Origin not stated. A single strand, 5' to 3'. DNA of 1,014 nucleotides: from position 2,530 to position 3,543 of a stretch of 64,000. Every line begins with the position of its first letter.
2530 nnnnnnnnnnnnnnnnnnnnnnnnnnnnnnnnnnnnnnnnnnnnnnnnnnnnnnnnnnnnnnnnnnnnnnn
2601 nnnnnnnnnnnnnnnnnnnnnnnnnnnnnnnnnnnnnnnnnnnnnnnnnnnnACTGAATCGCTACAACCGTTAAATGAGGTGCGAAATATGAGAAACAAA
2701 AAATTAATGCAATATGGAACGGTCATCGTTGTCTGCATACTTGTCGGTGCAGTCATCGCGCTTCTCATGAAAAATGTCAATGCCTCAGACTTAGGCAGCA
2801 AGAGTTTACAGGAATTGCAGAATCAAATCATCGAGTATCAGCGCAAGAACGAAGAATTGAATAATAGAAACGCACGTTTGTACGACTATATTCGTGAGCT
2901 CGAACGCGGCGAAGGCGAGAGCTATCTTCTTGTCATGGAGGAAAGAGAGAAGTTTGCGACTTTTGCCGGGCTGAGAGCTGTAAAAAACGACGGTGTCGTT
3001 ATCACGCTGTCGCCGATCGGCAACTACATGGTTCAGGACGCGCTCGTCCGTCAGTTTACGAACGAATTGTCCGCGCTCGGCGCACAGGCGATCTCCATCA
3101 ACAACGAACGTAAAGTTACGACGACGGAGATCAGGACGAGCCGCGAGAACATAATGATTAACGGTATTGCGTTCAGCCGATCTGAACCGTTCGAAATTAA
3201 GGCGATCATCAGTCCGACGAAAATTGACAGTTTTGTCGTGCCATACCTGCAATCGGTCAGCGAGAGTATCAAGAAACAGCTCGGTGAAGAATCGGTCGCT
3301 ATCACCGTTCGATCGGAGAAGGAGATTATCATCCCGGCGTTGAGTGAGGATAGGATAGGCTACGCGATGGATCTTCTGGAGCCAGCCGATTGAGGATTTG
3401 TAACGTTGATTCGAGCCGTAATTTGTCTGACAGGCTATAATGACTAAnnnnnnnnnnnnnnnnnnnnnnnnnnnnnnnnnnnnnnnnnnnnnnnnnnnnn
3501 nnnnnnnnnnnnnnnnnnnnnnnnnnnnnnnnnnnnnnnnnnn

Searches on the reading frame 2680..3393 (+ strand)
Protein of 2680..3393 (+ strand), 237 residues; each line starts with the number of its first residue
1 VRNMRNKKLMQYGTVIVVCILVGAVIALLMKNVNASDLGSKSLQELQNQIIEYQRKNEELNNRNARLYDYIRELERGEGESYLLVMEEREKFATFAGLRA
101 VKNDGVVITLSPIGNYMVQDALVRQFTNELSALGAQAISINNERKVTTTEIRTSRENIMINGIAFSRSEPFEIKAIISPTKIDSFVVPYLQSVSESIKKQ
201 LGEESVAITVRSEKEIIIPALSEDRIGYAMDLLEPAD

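Call 44: search_protein_families(library=pfam, proteins=[window:2680-3393:+], max_evalue=0.00001)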
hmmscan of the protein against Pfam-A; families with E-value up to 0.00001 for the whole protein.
window:2680-3393:+ (237 aa): 1 family
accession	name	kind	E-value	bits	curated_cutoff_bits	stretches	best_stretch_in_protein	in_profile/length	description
PF05949.17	DUF881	-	1.5e-20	74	25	1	90-224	3-139/146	Bacterial protein of unknown function (DUF881)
